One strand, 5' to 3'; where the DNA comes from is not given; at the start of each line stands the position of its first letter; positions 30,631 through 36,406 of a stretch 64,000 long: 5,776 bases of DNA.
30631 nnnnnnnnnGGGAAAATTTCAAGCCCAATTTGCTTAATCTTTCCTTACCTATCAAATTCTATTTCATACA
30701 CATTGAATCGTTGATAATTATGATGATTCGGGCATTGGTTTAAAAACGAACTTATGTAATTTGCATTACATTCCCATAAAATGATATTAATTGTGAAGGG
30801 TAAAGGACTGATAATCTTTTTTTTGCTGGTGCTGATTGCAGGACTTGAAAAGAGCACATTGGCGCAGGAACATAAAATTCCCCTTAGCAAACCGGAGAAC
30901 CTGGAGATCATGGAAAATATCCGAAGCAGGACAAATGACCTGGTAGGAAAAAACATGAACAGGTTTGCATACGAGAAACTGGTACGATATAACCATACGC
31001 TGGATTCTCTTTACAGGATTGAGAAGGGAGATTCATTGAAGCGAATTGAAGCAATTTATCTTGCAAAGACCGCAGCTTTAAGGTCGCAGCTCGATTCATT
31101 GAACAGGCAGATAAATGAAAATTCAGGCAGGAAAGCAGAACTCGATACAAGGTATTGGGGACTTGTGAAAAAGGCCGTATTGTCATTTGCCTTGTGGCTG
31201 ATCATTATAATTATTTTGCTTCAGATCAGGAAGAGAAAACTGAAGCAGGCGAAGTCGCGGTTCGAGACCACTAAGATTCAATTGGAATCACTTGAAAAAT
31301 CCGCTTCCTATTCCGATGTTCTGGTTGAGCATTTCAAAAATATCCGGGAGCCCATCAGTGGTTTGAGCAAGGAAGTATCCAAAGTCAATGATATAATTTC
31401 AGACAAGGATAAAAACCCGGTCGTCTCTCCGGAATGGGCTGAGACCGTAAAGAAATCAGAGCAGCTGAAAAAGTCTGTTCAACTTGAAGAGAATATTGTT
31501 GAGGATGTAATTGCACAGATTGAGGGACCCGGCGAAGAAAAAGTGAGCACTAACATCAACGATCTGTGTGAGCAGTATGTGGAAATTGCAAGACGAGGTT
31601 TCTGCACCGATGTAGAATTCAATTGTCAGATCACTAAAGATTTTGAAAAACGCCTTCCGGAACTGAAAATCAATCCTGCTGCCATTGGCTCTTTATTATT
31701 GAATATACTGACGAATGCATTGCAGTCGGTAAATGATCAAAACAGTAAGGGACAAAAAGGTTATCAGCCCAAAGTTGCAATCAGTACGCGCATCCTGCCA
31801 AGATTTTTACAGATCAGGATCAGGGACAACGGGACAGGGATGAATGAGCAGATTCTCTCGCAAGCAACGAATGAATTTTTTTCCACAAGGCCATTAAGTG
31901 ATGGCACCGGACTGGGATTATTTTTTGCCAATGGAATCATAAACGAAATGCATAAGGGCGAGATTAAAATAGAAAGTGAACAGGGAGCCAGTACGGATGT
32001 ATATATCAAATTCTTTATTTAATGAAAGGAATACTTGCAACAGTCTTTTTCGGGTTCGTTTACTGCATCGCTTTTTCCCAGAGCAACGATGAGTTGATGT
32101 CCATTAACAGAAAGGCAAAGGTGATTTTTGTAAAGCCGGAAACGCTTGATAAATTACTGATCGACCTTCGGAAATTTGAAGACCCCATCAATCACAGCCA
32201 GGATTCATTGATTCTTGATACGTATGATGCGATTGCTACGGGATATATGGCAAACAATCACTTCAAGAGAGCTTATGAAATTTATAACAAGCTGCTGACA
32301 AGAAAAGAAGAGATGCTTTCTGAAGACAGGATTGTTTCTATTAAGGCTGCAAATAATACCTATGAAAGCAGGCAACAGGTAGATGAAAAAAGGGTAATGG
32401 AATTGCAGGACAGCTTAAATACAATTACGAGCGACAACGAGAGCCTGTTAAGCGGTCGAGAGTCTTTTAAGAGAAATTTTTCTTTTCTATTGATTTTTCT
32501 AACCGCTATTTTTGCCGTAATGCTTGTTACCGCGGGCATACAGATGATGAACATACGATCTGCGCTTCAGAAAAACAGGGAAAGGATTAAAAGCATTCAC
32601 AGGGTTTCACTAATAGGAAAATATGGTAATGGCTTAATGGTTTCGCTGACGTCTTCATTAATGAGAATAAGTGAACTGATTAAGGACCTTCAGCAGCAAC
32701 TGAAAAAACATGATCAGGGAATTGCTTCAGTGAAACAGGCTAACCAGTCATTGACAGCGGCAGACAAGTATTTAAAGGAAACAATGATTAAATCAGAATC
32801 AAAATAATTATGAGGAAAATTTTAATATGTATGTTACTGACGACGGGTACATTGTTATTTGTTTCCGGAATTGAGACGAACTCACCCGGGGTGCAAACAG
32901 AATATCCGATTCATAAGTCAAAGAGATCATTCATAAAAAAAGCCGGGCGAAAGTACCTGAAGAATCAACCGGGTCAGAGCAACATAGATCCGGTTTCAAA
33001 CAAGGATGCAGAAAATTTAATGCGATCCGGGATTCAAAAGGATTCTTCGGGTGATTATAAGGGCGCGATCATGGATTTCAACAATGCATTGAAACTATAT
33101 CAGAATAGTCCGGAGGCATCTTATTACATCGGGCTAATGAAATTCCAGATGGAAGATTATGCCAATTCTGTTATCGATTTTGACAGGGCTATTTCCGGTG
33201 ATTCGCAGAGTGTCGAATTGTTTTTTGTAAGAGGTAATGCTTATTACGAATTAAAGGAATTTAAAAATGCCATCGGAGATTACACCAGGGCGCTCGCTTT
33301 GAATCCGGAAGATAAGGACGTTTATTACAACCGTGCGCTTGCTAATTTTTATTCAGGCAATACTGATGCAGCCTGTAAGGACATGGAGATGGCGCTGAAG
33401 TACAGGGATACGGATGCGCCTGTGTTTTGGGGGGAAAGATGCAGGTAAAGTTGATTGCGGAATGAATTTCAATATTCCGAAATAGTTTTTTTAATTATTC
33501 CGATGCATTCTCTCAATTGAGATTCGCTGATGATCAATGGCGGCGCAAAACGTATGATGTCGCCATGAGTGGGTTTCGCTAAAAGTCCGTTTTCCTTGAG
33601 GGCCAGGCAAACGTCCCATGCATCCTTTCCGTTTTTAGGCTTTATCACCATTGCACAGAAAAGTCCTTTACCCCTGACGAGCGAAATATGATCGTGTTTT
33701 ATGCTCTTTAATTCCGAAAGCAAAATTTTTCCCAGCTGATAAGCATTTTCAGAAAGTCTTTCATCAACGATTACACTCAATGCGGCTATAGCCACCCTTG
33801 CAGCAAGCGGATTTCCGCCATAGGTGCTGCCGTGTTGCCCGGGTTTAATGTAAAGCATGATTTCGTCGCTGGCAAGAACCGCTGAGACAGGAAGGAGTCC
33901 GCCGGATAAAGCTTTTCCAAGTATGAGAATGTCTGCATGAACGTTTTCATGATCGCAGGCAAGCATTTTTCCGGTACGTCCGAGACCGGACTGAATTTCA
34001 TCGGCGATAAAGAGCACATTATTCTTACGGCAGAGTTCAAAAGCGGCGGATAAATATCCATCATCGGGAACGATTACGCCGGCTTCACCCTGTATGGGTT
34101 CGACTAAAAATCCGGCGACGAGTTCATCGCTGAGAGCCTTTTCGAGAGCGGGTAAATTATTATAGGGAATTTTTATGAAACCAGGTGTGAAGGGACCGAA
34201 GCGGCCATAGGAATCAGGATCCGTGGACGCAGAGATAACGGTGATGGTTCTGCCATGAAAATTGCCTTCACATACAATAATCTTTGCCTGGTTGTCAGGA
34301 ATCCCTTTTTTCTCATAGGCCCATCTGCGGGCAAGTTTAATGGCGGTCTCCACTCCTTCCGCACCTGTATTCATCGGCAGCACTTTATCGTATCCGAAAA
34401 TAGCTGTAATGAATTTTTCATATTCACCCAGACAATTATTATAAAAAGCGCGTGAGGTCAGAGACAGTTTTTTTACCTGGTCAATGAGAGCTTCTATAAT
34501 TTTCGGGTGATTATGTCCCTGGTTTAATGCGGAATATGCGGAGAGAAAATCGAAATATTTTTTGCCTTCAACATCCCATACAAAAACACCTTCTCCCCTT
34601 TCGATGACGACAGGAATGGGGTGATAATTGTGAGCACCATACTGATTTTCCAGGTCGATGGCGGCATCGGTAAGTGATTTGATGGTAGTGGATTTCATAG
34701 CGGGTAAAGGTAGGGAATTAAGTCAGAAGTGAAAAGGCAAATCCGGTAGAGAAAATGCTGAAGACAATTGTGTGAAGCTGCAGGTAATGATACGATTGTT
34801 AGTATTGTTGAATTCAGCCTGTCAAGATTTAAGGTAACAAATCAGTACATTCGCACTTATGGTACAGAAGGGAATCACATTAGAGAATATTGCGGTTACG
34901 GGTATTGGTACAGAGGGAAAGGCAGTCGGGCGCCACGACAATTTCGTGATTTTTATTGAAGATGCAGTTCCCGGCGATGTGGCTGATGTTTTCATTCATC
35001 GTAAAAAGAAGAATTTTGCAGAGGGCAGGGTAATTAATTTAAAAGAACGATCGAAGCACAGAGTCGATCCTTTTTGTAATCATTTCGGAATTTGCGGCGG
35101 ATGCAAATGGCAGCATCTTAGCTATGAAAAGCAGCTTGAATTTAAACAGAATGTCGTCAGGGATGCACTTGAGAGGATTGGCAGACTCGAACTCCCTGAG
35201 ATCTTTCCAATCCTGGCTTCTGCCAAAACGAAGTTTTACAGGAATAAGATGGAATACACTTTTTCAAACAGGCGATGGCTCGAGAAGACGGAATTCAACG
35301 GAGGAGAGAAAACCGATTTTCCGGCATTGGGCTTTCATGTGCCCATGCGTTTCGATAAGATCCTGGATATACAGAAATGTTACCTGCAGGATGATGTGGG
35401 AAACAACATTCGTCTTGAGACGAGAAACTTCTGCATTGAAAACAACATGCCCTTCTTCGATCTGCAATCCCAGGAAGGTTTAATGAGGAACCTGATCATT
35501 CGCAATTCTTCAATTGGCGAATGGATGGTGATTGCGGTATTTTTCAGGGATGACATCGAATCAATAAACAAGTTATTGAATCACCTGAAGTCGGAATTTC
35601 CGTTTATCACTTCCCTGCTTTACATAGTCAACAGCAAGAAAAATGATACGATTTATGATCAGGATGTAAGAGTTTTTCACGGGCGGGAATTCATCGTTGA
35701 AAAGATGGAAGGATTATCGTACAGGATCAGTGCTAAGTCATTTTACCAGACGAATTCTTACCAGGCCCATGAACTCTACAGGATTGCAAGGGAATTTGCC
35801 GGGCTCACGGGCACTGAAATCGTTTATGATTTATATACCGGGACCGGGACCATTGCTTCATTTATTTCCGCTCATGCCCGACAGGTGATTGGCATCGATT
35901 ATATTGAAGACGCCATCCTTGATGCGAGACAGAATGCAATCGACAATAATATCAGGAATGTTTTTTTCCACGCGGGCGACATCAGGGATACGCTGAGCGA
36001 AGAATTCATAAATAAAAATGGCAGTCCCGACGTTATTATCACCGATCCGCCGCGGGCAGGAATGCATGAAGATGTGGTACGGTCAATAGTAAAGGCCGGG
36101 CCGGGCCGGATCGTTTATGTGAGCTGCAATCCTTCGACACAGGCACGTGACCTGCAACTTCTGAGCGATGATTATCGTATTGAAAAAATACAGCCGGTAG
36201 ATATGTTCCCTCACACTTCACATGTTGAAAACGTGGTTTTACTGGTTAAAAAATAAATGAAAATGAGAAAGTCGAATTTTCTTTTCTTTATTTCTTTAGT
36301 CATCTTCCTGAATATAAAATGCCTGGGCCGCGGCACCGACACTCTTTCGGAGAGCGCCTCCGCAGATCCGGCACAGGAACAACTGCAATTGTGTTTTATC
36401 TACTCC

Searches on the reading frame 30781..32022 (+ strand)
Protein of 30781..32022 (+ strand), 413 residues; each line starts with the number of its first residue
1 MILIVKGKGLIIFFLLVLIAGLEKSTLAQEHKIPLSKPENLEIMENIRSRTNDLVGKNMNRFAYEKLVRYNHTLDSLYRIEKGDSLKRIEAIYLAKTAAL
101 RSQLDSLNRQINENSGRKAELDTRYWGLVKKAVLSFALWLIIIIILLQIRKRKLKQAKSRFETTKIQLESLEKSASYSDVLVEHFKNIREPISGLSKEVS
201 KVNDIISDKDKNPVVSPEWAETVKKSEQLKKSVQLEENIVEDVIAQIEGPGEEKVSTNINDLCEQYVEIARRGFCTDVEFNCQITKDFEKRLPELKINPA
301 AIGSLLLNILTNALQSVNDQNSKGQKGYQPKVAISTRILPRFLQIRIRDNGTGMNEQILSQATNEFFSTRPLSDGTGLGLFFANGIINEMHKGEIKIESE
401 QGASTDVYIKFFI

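Call 6: search_protein_families(library=pfam, proteins=[window:30781-32022:+], max_evalue=0.001)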
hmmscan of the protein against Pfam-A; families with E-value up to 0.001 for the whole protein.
window:30781-32022:+ (413 aa): 1 family
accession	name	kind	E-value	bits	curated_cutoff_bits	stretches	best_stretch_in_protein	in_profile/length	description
PF02518.31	HATPase_c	-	1.1e-14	55.2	26.4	1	300-411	4-107/111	Histidine kinase-, DNA gyrase B-, and HSP90-like ATPase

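Call 9: search_protein_families(library=ncbifam, proteins=[window:30781-32022:+], max_evalue=0.001)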
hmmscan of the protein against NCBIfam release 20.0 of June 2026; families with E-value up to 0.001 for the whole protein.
window:30781-32022:+ (413 aa): 39 families (the best 25 are shown)
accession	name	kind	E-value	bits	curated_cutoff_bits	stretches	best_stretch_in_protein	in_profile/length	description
NF008468.0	PRK11360.1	equivalog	3e-21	75.4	646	1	237-409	445-604/616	two-component system sensor histidine kinase AtoS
NF052574.1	HisKinEspCMyxo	equivalog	8.9e-18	63.8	1200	1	278-404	508-628/785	serine histidine kinase EspC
NF038348.1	T2SS_HK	subfamily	6.2e-16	57.9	450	1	277-409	448-569/574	histidine kinase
NF010076.0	PRK13557.1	subfamily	8.3e-16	57.5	631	1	256-411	236-392/540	histidine kinase famiy protein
NF052573.1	HisKinEspAMyxo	equivalog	1.2e-15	56.7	1400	1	264-405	467-603/755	serine histidine kinase EspA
NF010411.0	PRK13837.1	equivalog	3.5e-15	55.1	647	1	259-408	522-670/828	two-component system VirA-like sensor kinase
NF007688.0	PRK10364.1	equivalog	7.5e-14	51.3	479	1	256-409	309-447/460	two-component system sensor histidine kinase ZraS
NF008293.1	PRK11073.1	equivalog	7.4e-13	48.5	240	1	253-404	193-339/349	nitrogen regulation protein NR(II)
NF047497.1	HK_LIC_12097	equivalog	1.6e-12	46.8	500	1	220-402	185-356/367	LIC_12097 family sensor histidine kinase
TIGR02938.1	nifL_nitrog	equivalog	6.1e-12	44.8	242.45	1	144-411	243-492/494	nitrogen fixation negative regulator NifL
NF047466.1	hybrid_RR_LvrB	exception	1.6e-11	44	500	1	286-410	248-373/377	hybrid histidine kinase/response regulator LvrB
NF040750.1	tetrathio_HK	equivalog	1.4e-10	40.3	750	1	124-403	277-544/555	tetrathionate respiration histidine kinase TtrS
NF046026.1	HisKinCckACaul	equivalog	1.8e-10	39.6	1000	1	258-403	373-522/678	cell cycle histidine kinase CckA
NF033092.0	HK_WalK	equivalog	4e-10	38.9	725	1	254-410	441-591/594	cell wall metabolism sensor histidine kinase WalK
NF053867.1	SprKinKinDBac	equivalog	4.2e-10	38.7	775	1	117-410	233-494/500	sporulation kinase KinD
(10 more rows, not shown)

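Call 43: search_protein_families(library=pfam, proteins=[window:30781-32022:+], max_evalue=0.01)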
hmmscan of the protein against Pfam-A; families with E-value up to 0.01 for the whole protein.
window:30781-32022:+ (413 aa): 1 family
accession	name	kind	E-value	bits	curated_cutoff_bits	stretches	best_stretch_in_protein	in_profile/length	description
PF02518.31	HATPase_c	-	1.1e-14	55.2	26.4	1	300-411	4-107/111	Histidine kinase-, DNA gyrase B-, and HSP90-like ATPase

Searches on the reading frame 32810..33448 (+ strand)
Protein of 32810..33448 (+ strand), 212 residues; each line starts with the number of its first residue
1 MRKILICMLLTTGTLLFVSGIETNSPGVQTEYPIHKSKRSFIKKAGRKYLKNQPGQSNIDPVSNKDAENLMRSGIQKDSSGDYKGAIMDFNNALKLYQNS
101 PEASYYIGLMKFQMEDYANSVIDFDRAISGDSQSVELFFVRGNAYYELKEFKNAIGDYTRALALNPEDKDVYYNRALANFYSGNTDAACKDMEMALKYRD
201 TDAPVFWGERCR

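Call 7: search_protein_families(library=pfam, proteins=[window:32810-33448:+], max_evalue=0.001)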
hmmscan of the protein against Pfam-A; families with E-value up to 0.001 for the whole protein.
window:32810-33448:+ (212 aa): 13 families
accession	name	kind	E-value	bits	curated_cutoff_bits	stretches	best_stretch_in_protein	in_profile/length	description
PF00515.34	TPR_1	-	2.2e-19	68.8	27.8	1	137-168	3-34/34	Tetratricopeptide repeat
PF07719.23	TPR_2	-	5.9e-19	67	27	1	136-168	2-34/34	Tetratricopeptide repeat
PF13414.12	TPR_11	-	6.1e-16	58.3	26.8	2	142-180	1-39/42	TPR repeat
PF13181.12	TPR_8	-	6.4e-12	45.1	25.7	0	136-168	2-34/34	Tetratricopeptide repeat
PF13432.12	TPR_16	-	1.8e-11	44.7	32.7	1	141-196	3-58/65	Tetratricopeptide repeat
PF13371.12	TPR_9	-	6.2e-10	39.4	35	1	144-197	4-57/73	Tetratricopeptide repeat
PF13431.12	TPR_17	-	1.1e-07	32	24.4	1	158-189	2-33/34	Tetratricopeptide repeat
PF13428.12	TPR_14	-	1.2e-07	32.2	23.5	0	136-176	2-42/44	Tetratricopeptide repeat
PF13174.12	TPR_6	-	2.2e-07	31.5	26.3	0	170-197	1-28/33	Tetratricopeptide repeat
PF13424.12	TPR_12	-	4e-06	27.4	30.1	0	106-164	8-74/77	Tetratricopeptide repeat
PF12895.13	ANAPC3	-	5.7e-06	27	27.2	0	81-155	3-76/82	Anaphase-promoting complex, cyclosome, subunit 3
PF14559.12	TPR_19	-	6.6e-06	26.8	25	0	147-188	3-44/68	Tetratricopeptide repeat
PF10516.15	SHNi-TPR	-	0.00089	19.2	21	0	151-164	17-30/38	SHNi-TPR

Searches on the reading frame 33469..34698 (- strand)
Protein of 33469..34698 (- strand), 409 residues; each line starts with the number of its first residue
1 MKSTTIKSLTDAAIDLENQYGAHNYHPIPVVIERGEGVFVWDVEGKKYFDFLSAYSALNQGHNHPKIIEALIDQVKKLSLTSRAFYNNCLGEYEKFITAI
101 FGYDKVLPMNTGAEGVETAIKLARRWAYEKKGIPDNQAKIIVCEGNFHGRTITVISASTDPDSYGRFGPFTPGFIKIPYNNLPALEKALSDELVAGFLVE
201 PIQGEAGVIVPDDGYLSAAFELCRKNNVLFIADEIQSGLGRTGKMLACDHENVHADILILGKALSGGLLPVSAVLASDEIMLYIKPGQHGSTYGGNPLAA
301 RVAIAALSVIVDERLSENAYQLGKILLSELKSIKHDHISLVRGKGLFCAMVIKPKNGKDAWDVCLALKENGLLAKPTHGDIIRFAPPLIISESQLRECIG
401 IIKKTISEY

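Call 7: search_protein_families(library=pfam, proteins=[window:33469-34698:-], max_evalue=0.001)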
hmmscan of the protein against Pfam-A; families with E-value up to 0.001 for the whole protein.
window:33469-34698:- (409 aa): 1 family
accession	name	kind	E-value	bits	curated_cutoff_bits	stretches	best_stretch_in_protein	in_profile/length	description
PF00202.27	Aminotran_3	-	6.2e-126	420.8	30.5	1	20-406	1-403/403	Aminotransferase class-III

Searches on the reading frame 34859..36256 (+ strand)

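Call 7: search_protein_families(library=pfam, proteins=[window:34859-36256:+], max_evalue=0.001)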
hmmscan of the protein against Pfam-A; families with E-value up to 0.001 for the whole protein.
window:34859-36256:+ (465 aa): 5 families
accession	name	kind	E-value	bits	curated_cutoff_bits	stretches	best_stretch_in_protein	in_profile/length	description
PF05958.17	tRNA_U5-meth_tr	-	2.2e-20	73.4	23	1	256-465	144-357/357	tRNA (Uracil-5-)-methyltransferase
PF13847.12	Methyltransf_31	-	6.5e-11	42.5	27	1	320-396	5-81/145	Methyltransferase domain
PF01938.26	TRAM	-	1.6e-08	34.7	21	1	11-59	10-61/61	TRAM domain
PF13649.12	Methyltransf_25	-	4.8e-06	27.6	27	1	322-379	1-59/97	Methyltransferase domain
PF05175.20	MTS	-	0.00047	20.3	23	1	322-413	35-125/170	Methyltransferase small domain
